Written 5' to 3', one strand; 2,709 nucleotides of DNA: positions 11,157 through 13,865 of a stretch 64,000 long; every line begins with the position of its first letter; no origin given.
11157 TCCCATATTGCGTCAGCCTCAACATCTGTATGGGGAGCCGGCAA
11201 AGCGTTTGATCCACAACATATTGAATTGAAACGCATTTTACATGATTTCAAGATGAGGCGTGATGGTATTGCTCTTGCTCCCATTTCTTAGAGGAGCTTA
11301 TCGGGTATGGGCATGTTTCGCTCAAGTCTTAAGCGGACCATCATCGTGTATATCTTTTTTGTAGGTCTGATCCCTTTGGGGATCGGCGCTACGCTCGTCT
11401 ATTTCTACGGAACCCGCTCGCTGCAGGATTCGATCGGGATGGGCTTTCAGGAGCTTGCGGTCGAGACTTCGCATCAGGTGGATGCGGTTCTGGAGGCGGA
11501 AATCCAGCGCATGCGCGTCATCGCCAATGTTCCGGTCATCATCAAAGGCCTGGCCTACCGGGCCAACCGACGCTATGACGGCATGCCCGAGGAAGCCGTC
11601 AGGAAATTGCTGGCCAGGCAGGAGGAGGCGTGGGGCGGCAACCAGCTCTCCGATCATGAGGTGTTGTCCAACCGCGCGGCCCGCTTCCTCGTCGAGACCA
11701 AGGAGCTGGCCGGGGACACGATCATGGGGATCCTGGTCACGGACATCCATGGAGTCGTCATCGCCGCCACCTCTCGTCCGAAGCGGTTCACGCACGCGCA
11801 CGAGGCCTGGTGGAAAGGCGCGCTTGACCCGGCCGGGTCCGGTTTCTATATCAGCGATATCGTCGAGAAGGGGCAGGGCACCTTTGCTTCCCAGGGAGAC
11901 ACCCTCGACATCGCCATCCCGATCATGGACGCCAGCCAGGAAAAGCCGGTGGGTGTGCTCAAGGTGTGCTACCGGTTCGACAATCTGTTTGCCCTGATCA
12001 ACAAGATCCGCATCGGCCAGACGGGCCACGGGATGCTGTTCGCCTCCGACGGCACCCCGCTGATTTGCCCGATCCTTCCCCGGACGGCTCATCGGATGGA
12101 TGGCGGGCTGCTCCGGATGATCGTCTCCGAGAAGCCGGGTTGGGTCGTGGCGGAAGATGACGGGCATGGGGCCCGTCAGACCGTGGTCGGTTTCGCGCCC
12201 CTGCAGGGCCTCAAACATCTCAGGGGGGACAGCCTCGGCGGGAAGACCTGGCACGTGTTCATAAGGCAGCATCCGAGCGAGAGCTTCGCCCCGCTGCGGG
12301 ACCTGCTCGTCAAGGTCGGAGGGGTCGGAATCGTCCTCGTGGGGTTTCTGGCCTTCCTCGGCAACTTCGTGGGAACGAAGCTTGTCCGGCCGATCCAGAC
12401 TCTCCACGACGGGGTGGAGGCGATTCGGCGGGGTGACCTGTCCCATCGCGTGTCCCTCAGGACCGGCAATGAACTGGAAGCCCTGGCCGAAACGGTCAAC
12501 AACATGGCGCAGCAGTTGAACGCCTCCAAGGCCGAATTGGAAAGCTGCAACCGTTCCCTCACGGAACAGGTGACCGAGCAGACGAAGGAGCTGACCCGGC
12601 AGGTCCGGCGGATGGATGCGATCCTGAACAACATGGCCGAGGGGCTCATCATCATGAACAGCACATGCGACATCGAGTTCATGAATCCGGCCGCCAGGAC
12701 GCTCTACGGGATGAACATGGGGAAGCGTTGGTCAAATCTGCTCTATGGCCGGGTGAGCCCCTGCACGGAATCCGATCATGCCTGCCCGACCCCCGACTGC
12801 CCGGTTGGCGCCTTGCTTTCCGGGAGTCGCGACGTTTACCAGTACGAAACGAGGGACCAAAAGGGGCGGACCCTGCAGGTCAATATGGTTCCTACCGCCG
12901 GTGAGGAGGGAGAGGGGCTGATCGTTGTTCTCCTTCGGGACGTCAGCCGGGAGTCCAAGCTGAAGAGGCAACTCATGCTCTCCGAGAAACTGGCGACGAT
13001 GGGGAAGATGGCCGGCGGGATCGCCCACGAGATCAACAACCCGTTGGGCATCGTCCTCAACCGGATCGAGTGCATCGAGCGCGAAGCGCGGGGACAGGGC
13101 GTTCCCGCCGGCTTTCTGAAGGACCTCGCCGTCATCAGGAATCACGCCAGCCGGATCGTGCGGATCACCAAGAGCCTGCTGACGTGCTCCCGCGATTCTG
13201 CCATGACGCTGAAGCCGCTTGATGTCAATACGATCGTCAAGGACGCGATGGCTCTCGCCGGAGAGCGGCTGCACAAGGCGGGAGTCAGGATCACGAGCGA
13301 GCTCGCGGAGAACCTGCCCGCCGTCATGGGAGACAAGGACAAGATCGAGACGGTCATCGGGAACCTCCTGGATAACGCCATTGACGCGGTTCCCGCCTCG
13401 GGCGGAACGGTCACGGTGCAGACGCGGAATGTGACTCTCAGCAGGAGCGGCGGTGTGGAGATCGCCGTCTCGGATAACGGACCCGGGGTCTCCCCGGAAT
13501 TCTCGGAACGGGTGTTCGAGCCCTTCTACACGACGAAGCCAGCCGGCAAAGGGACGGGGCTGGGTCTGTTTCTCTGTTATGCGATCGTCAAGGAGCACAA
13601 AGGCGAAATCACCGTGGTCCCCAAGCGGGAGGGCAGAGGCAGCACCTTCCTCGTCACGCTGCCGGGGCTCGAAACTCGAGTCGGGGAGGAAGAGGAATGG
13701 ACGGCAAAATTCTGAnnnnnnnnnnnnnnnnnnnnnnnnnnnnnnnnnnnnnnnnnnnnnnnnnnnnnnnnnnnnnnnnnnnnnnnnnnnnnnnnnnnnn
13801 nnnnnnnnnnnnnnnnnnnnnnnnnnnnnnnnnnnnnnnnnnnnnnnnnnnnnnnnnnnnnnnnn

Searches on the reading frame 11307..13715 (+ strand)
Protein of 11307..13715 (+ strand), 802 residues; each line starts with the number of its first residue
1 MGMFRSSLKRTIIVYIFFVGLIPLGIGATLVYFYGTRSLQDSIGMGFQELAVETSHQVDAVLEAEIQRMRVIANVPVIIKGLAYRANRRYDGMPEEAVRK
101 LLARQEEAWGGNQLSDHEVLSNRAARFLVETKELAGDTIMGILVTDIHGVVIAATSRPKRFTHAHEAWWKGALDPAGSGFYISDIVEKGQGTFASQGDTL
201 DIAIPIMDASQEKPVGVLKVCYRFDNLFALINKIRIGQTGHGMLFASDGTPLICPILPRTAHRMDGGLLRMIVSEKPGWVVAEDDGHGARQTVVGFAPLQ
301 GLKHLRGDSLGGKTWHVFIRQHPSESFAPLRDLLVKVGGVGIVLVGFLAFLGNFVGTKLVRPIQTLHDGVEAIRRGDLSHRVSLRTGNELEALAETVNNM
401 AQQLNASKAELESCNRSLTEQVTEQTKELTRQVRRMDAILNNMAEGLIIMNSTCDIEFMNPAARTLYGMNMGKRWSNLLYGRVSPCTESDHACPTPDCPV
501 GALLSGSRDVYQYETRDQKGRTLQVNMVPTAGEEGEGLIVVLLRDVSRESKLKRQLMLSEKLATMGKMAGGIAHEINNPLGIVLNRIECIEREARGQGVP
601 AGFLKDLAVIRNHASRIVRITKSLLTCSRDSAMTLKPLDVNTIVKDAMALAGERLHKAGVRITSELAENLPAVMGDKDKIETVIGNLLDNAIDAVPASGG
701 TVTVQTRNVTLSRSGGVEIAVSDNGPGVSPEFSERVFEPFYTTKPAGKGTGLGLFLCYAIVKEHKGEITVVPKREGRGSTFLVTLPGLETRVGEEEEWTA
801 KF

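Call 9: search_protein_families(library=pfam, proteins=[window:11307-13715:+])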
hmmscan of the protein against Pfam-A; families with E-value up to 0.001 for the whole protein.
window:11307-13715:+ (802 aa): 6 families
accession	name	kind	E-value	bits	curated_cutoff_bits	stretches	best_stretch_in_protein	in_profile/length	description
PF02518.31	HATPase_c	-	3.4e-26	92.3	26.4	1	675-786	1-108/111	Histidine kinase-, DNA gyrase B-, and HSP90-like ATPase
PF02743.24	dCache_1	-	1.7e-13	51.1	45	1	47-265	11-192/240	Cache domain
PF00672.30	HAMP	-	5.3e-12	46.3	25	1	357-405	4-52/53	HAMP domain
PF00512.31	HisKA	-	5.1e-10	39.7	26.9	1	565-629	2-62/66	His Kinase A (phospho-acceptor) domain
PF13426.13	PAS_9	-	0.00038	21.1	27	1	445-547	2-102/103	PAS domain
PF00989.32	PAS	-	0.00079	19.9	22.6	0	435-545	2-112/113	PAS fold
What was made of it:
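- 11307..15073 (+): dCache-HAMP-PAS histidine kinase (11307-13715) and NtrC/AtoC-type sigma-54 activator response regulator (13697-15073). Pfam hits (call 9).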

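Call 41: search_protein_families(library=ncbifam, proteins=[window:11307-13715:+], max_evalue=0.00001)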
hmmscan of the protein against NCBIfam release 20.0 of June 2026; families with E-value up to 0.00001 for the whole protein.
window:11307-13715:+ (802 aa): 81 families (the best 25 are shown)
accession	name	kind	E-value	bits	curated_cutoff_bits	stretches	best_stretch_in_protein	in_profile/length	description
NF008468.0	PRK11360.1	equivalog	6e-67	226.4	646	1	419-789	253-610/616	two-component system sensor histidine kinase AtoS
NF052574.1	HisKinEspCMyxo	equivalog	1.8e-50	171.9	1200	1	424-793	274-643/785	serine histidine kinase EspC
NF046020.1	HisKinCckABruc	equivalog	3.9e-47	160.7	1000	1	517-790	431-710/868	cell cycle histidine kinase CckA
NF046026.1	HisKinCckACaul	equivalog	4.1e-47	160.7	1000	1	505-791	247-536/678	cell cycle histidine kinase CckA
NF052573.1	HisKinEspAMyxo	equivalog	2.2e-42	145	1400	1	426-790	246-614/755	serine histidine kinase EspA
NF007688.0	PRK10364.1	equivalog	6.3e-42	143.9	479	1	549-791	224-455/460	two-component system sensor histidine kinase ZraS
NF010411.0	PRK13837.1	equivalog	2.1e-40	138.5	647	1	542-792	427-680/828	two-component system VirA-like sensor kinase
NF046044.1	PnpS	equivalog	2.2e-40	138.9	400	1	411-786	32-390/390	two-component system histidine kinase PnpS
NF010076.0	PRK13557.1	subfamily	1.4e-39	135.9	631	1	545-797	143-404/540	histidine kinase famiy protein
NF033092.0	HK_WalK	equivalog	4.9e-39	134.4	725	1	346-786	188-593/594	cell wall metabolism sensor histidine kinase WalK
NF047497.1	HK_LIC_12097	equivalog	2.1e-36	125.4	500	1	427-786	4-365/367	LIC_12097 family sensor histidine kinase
NF047466.1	hybrid_RR_LvrB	exception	8.4e-35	120.6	500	1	551-785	138-374/377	hybrid histidine kinase/response regulator LvrB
NF038348.1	T2SS_HK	subfamily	2.5e-33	115.4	450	2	614-786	408-572/574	histidine kinase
NF045911.1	TCSHisKinNblS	equivalog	4.5e-32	111.2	1000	1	354-785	200-618/621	two-component system sensor histidine kinase NblS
NF012163.2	BaeS_SmeS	equivalog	2.1e-30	106.1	500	2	571-771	246-443/457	sensor histidine kinase efflux regulator BaeS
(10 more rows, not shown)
